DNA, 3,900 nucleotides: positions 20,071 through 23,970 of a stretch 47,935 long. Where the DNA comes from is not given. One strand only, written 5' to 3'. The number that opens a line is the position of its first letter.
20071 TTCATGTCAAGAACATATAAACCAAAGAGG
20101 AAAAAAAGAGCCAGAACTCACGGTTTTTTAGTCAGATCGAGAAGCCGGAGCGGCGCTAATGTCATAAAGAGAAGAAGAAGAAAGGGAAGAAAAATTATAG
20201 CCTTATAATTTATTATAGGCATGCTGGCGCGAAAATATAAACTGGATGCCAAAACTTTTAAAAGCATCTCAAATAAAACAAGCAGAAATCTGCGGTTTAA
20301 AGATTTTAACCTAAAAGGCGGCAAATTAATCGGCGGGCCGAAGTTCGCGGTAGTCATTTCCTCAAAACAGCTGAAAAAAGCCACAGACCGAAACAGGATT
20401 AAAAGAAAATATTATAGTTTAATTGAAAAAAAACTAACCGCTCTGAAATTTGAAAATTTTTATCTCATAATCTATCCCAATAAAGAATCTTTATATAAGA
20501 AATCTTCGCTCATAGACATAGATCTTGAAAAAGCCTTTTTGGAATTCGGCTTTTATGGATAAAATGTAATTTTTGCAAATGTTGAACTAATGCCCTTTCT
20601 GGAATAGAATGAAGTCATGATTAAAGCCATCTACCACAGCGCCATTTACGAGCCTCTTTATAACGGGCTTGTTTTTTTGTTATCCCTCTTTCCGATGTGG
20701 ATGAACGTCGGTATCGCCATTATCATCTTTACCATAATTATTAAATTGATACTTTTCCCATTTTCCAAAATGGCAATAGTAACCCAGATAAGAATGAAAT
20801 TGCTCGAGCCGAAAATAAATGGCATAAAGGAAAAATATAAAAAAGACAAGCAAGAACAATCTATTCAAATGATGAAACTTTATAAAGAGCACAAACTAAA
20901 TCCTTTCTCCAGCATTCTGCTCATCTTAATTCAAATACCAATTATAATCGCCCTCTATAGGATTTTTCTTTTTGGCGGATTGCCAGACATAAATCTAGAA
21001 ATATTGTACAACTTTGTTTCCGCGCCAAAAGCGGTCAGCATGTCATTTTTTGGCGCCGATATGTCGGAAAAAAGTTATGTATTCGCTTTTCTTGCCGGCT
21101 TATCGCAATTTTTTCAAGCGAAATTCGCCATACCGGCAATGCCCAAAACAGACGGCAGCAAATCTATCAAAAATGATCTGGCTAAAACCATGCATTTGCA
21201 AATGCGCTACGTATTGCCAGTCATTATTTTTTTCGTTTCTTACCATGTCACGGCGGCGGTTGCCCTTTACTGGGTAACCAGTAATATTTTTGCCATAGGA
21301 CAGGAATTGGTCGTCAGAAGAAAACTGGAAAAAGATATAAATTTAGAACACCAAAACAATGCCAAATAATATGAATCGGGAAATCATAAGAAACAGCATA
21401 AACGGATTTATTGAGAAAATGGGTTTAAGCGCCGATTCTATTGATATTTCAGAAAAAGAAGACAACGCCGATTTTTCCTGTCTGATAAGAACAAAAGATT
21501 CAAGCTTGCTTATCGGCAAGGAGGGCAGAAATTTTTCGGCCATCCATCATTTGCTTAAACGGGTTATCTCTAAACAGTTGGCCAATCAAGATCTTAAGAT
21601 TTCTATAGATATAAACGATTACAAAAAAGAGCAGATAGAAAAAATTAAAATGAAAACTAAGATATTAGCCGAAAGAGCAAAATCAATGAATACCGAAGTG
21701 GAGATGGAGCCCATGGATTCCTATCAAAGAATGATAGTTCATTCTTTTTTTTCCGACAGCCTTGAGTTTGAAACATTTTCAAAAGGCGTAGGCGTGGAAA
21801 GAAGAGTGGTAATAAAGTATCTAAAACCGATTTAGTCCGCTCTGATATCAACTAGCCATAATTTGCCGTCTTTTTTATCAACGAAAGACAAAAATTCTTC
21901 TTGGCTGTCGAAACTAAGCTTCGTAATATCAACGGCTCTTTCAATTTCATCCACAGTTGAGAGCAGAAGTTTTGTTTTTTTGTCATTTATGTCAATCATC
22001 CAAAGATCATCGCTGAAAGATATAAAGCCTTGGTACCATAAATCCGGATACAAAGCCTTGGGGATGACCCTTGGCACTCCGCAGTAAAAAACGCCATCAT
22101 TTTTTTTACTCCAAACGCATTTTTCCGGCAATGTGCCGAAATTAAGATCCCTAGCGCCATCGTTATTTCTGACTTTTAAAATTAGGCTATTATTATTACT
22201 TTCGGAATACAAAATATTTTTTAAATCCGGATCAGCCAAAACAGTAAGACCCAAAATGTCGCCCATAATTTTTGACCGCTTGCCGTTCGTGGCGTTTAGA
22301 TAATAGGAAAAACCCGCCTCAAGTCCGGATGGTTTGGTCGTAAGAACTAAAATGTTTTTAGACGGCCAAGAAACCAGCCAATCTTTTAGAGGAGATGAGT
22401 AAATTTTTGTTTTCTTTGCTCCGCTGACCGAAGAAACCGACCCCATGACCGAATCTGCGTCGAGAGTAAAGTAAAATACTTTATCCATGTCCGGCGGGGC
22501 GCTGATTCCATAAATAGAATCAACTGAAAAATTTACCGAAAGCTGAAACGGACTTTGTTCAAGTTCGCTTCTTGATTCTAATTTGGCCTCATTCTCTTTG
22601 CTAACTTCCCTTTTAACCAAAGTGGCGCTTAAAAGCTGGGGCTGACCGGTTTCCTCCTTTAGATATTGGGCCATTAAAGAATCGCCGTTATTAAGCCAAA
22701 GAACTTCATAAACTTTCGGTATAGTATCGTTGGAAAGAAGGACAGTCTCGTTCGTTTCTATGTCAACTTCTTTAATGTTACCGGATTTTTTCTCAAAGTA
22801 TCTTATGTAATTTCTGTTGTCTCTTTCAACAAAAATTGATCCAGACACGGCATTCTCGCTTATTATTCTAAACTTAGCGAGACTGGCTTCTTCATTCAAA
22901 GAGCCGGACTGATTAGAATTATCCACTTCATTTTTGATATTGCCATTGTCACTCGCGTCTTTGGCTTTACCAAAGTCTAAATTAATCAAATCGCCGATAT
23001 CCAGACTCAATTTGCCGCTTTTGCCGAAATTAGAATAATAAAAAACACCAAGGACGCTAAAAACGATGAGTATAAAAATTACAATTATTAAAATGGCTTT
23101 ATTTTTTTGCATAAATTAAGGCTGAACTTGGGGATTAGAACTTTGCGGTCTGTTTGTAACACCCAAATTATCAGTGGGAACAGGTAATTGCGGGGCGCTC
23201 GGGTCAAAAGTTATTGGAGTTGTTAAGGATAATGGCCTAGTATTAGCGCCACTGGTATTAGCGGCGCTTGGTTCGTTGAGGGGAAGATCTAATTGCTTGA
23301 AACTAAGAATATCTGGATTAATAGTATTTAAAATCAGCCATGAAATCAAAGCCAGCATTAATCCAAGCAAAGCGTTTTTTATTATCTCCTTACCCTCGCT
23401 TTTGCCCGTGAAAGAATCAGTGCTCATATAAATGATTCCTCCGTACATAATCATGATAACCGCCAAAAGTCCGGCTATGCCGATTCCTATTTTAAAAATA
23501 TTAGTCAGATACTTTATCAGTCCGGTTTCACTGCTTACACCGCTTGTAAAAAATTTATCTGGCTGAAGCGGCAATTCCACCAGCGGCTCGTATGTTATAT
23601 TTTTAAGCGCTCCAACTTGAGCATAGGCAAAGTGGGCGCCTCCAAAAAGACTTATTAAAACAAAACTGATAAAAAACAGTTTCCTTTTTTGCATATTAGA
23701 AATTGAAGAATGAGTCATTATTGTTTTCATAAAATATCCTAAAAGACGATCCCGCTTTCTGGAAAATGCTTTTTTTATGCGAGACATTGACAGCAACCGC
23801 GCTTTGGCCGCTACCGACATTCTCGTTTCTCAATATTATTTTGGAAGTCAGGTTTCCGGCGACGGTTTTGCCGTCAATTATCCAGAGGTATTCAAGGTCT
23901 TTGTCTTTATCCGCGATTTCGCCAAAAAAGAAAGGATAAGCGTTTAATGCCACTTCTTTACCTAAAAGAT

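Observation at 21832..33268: Eleven-gene T4SS-like operon with only four recognisable parts and no DNA-transfer module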

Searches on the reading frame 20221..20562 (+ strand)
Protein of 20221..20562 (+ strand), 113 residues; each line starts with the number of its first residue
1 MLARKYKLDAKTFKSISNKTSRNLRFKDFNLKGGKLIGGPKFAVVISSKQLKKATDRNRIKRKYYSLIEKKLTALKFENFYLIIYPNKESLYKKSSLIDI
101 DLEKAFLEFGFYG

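Call 5: search_protein_families(library=pfam, proteins=[window:20221-20562:+], max_evalue=0.01)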
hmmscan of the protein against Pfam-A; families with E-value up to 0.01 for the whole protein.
window:20221-20562:+ (113 aa): 1 family
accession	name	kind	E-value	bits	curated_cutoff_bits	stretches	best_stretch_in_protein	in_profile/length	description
PF00825.24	Ribonuclease_P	-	1.8e-08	34.8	22.3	1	10-107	10-106/109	Ribonuclease P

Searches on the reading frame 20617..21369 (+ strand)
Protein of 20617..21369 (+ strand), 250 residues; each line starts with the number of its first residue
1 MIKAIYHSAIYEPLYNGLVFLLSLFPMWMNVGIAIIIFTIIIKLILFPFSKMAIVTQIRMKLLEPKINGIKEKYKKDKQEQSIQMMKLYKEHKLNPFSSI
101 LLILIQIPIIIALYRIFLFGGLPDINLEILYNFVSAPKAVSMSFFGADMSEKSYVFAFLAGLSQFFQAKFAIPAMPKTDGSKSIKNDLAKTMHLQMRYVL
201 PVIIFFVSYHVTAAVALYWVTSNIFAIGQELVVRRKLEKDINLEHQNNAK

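Call 5: search_protein_families(library=pfam, proteins=[window:20617-21369:+], max_evalue=0.01)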
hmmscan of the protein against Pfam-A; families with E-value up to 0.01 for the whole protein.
window:20617-21369:+ (250 aa): 1 family
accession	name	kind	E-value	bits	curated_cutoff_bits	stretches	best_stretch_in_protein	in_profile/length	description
PF02096.25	60KD_IMP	-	4e-46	157.4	35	1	32-235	2-163/163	60Kd inner membrane protein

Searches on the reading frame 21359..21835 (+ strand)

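Call 5: search_protein_families(library=pfam, proteins=[window:21359-21835:+], max_evalue=0.01)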
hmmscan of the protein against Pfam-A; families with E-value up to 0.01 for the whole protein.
window:21359-21835:+ (158 aa): 5 families
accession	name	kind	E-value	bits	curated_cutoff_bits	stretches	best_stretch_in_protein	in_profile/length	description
PF01424.28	R3H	-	5.9e-13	49.1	26.8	1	101-153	8-59/60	R3H domain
PF13083.13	KH_KhpA-B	-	1.9e-07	31.4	32.1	1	14-75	4-67/73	KhpA/KhpB, KH domain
PF11698.14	V-ATPase_H_C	-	0.00084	19.9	27.2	1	55-130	40-117/117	V-ATPase subunit H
PF19417.4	RnlA_toxin_N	-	0.003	18.2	24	1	4-36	5-37/82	RNase LS, bacterial toxin N-terminal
PF07650.23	KH_2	-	0.003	17.8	22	1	10-89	2-74/78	KH domain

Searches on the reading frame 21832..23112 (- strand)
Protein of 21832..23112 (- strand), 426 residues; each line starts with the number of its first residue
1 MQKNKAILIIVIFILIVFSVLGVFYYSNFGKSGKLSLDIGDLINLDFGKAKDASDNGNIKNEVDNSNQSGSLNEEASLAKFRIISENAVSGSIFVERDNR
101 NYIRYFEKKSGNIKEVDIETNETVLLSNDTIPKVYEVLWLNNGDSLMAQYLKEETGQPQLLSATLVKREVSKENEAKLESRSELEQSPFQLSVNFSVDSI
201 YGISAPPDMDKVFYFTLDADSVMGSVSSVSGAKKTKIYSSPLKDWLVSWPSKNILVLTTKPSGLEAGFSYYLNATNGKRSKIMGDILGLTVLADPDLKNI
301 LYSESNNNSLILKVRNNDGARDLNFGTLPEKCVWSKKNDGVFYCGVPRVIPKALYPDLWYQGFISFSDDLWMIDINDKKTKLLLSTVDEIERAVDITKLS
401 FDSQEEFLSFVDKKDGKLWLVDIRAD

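Call 4: search_protein_families(library=pfam, proteins=[window:21832-23112:-], max_evalue=0.1)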
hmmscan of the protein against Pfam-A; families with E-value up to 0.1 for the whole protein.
window:21832-23112:- (426 aa): 0 families

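Call 6: search_protein_families(library=ncbifam, proteins=[window:21832-23112:-], max_evalue=0.1)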
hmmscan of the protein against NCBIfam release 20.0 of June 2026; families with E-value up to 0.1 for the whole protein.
window:21832-23112:- (426 aa): 0 families

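Call 31: search_solved_structures(query=A3, max_evalue=1)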
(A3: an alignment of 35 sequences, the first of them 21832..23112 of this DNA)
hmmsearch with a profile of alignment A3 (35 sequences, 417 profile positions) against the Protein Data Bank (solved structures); distinct sequences matched with E-value up to 1: 9.
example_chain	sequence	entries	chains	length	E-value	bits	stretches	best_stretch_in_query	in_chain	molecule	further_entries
7mx5_A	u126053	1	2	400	0.068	15.1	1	187-318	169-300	Tol-Pal system protein TolB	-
7cu3_B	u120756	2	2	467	0.11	14.4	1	8-82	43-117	Transmembrane protein FAM155A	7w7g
9f8y_D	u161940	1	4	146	0.19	13.6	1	117-220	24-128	RSVF-multi-3.5 designed scaffold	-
4r40_A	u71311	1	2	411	0.26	13.2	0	192-309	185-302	Protein TolB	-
4pwz_A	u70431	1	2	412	0.26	13.2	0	192-309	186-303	Protein TolB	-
6pnv_A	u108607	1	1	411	0.29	13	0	194-316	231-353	Tol-Pal system protein TolB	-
9u8g_E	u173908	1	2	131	0.54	12.1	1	330-355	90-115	Nanobody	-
6w8u_A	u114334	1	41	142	0.57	12.1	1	5-44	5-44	pilin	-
9og2_D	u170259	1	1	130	0.79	11.6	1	330-356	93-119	Monoclonal antibody 08E11 heavy chain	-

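Call 56: find_homologous_proteins(query=window:21832-23112:-, max_evalue=0.00001)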
Query window:21832-23112:- (426 aa): 137 proteins with E <= 0.00001 among 7593 candidates; the best 120 are listed.
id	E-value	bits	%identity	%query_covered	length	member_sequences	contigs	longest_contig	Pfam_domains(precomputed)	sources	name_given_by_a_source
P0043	1.0e-275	932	100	100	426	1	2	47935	-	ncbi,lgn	-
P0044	3.9e-77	278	37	98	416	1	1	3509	-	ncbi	-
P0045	5.4e-76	275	38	89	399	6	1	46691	-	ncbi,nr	ncbi:MAG: hypothetical protein HQ402_00075 [Parcubacteria group bacterium]|nr:hypothetical protein [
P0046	7.0e-75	271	35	99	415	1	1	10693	-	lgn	-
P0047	1.5e-73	267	36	94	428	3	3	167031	-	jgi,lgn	jgi:hypothetical protein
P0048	6.8e-73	264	37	99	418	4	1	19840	-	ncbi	-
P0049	3.3e-72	262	37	79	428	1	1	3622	-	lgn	-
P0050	2.4e-70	256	34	96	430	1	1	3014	-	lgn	-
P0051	2.6e-69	253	37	88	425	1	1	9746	-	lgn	-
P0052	1.1e-68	251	36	89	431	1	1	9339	-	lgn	-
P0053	5.7e-68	248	33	94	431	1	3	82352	-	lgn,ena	-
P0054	3.2e-67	246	33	95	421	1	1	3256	-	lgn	-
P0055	8.1e-67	244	33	98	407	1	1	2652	PF07676.19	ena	-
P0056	2.3e-66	243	36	89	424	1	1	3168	-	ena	-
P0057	1.1e-65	241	33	100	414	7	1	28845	-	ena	-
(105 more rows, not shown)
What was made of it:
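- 21832..23112 (-): g1, 426 aa. Last gene of the block: N-terminal membrane anchor, disordered linker of about 45 aa, then a beta-propeller. One homologue carries PF07676 (call 56).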

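Call 68: predict_structure(alignment_id=A10)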
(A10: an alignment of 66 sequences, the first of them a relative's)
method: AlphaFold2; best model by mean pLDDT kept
length: 426 residues; sequences in the alignment: 66
mean_pLDDT: 87.7   pTM: 0.80
mean pLDDT of the five models: 87.7, 87.0, 86.6, 86.4, 86.4
residues with pLDDT >= 90: 323; 70-90: 40; 50-70: 19; < 50: 44
segments of 3 or more residues with pLDDT < 50: 31-74
pLDDT, mean of each block of 10 residues (from residue 1): 87 96 81 42 37 40 39 58 97 96 97 96 94 93 94 89 92 71 74 86 94 94 94 94 96 98 98 98 98 98 97 98 97 97 98 97 97 97 95 97 97 98 83
secondary structure, 60 per line:
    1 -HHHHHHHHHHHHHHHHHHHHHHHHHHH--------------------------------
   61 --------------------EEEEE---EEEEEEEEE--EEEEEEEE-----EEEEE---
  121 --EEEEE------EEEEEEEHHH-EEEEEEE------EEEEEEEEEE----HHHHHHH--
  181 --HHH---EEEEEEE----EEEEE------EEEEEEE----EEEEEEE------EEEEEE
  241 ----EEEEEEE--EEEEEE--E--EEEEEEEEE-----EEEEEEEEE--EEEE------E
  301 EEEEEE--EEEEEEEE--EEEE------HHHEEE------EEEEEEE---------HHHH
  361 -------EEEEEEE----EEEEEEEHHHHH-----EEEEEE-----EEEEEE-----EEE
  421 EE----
elements in order: H2-28 E81-85 E89-97 E100-107 E113-117 E123-127 E134-140 E145-151 E158-167 H172-178 E189-195 E200-204 E211-217 E222-228 E235-240 E245-251 E254-259 E265-273 E279-287 E290-293 E300-306 E309-316 E319-322 E332-334 E341-347 H357-360 E368-374 E379-385 H386-390 E396-401 E407-412 E418-422
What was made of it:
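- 21832..23112 (-): AF2 on 66 sequences gives pLDDT 87.7 and pTM 0.80, with helix 2-28, low confidence at 31-74 and an all-beta domain at 81-422 (call 68).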

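Call 71: fold_search(model_id=the predicted structure, library=pdb)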
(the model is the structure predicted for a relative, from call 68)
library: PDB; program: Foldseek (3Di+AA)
matches with E <= 10: 1414; with E <= 0.001: 984
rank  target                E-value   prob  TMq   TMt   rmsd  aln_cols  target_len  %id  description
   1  9b9w_B                1.3e-09  1.00  0.45  0.60   6.1       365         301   11  Crystal structure of the ternary complex of DCAF1 and WDR5 with PROTAC, OICR-40792 (released 2024-11-06)
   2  9bhs_A                1.9e-09  1.00  0.44  0.59   6.3       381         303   10  Crystal structure of the WDR domain of human DCAF1 in complex with OICR-9939 compound (released 2024-05-01)
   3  9ye4_A                2.2e-09  1.00  0.44  0.60   6.1       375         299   11  Crystal structure of the human DCAF1 WDR domain in complex with OICR-41110 (released 2025-11-12)
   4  9hcj_Q0               2.8e-09  1.00  0.50  0.56   6.7       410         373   11  D. discoideum nuclear pore complex (released 2024-12-25)
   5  7mqa_LQ               2.8e-09  1.00  0.25  0.15  19.8       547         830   10  Cryo-EM structure of the human SSU processome, state post-A1 (released 2021-09-22)
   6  9nsn_B                3.0e-09  1.00  0.45  0.59   6.2       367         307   11  Crystal structure of the ternary complex of DCAF1 and WDR5 with PROTAC, OICR-41059 (released 2026-03-25)
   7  9y4q_A                3.0e-09  1.00  0.43  0.57   6.9       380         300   10  Crystal structure of the human DCAF1 WDR domain in complex with OICR-40102 (released 2026-01-14)
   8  8og6                  3.3e-09  1.00  0.46  0.61   6.0       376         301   11  Crystal structure of human DCAF1 WD40 repeats (Q1250L) in complex with compound 1 (released 2023-06-14)
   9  9d4e_A                3.5e-09  1.00  0.44  0.59   6.2       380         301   10  Crystal structure of the human DCAF1 WDR domain in complex with OICR-41103 (released 2024-12-18)
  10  9bhr_B                4.0e-09  1.00  0.47  0.63   5.9       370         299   11  Crystal structure of the WDR domain of human DCAF1 in complex with OICR-40155 compound (released 2024-05-08)
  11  8x8n_B                4.7e-09  1.00  0.52  0.63   9.4       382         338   10  Cryo-EM structure of the octreotide-bound Somatostatin receptor 5-Gi protein complex (released 2024-06-12)
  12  8g2z_0U               5.0e-09  1.00  0.46  0.34   7.8       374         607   11  48-nm doublet microtubule from Tetrahymena thermophila strain CU428 (released 2023-06-14)
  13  9dlw_B                5.0e-09  1.00  0.47  0.60   6.1       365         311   11  Crystal structure of the ternary complex of DCAF1 and WDR5 with PROTAC, OICR-41114 (released 2024-11-06)
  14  5mzh_A                5.0e-09  1.00  0.47  0.49   8.1       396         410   10  Crystal structure of ODA16 from Chlamydomonas reinhardtii (released 2017-03-22)
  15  9y76_A                5.2e-09  1.00  0.44  0.58   6.4       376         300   10  Crystal structure of the human DCAF1 WDR domain in complex with OICR-40120 (released 2025-10-15)
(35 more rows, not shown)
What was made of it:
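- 21832..23112 (-): Foldseek against PDB returns WD40 and TolB propellers at E about 1e-9 (call 71).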

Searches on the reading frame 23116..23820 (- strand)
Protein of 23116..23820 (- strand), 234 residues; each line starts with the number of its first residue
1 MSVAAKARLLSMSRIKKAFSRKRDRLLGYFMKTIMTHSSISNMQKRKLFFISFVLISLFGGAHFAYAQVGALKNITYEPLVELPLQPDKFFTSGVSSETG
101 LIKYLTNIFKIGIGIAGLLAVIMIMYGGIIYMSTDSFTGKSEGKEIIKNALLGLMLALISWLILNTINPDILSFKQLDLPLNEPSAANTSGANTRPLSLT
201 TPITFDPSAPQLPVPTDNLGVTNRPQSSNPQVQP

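Call 4: search_protein_families(library=pfam, proteins=[window:23116-23820:-], max_evalue=0.1)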
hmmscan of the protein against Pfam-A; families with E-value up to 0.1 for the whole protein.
window:23116-23820:- (234 aa): 1 family
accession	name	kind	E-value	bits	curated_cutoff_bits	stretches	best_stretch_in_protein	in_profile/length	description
PF18895.5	T4SS_pilin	-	4.8e-07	30.2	26.6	1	105-167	9-71/71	Type IV secretion system pilin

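Call 6: search_protein_families(library=ncbifam, proteins=[window:23116-23820:-], max_evalue=0.1)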
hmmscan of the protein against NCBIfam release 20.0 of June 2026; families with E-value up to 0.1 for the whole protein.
window:23116-23820:- (234 aa): 1 family
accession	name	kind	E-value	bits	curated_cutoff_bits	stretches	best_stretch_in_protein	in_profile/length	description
NF045849.1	ICE_MMCAP2_0565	equivalog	3.6e-06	26.6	40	1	105-167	10-76/80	Mbov_0395 family pilin-like conjugal transfer protein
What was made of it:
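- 23116..23694 (-): g2, 192 aa. VirB2-like T4SS pilin: signal peptide, two-helix core, and a 67-aa Pro/Ser/Thr/Asn/Gln-rich C-terminal tail. Mbov_0395 pilin-like scores 26.6 bits, below its cut-off of 40 (call 6).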

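Call 90: search_protein_families(library=pfam, alignment_id=A9, max_evalue=0.01)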
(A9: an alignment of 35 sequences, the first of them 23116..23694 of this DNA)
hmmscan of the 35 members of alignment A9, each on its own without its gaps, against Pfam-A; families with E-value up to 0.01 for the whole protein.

A. member 1, window:23116-23694:- (192 aa): 1 family
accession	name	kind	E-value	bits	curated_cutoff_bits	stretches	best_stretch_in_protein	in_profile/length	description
PF18895.5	T4SS_pilin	-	3.2e-07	30.7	26.6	1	63-125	9-71/71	Type IV secretion system pilin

B. families by the number of members that match (of 35 scanned): 14 families
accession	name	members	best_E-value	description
PF18895.5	T4SS_pilin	33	2.6e-09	Type IV secretion system pilin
PF04956.18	TrbC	3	0.0066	TrbC/VIRB2 pilin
PF05257.22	CHAP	2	0.0024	CHAP domain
PF05345.18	He_PIG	1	1.2e-11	Putative Ig domain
PF00877.26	NLPC_P60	1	2.5e-05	NlpC/P60 family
PF02317.23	Octopine_DH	1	0.00018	NAD/NADP octopine/nopaline dehydrogenase, alpha-helical domain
PF24615.2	Spectrin_Anc-1_2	1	0.0012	Nuclear anchorage protein 1, spectrin repeat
PF03779.20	SPW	1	0.002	SPW repeat domain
PF09429.15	Wbp11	1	0.003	WW domain binding protein 11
PF05120.17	GvpG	1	0.0038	Gas vesicle protein G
PF12053.14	Par3_HAL_N_term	1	0.0081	N-terminal of Par3 and HAL proteins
PF02466.24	Tim17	1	0.0082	Tim17/Tim22/Tim23/Pmp24 family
PF16535.10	T3SSipB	1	0.0084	Type III cell invasion protein SipB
PF09851.14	SHOCT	1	0.0089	Short C-terminal domain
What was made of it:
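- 23116..23694 (-): PF18895 scores 30.7 bits against a gathering score of 26.6 at residues 63-125 (call 90). 33/35 orthologues hit PF18895 and 3/35 hit TrbC/VirB2 (call 90).
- Checked: HMM checks: T4SS_pilin PF18895 scores 30.2-30.7 bits (gathering score 26.6; calls 4, 90).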
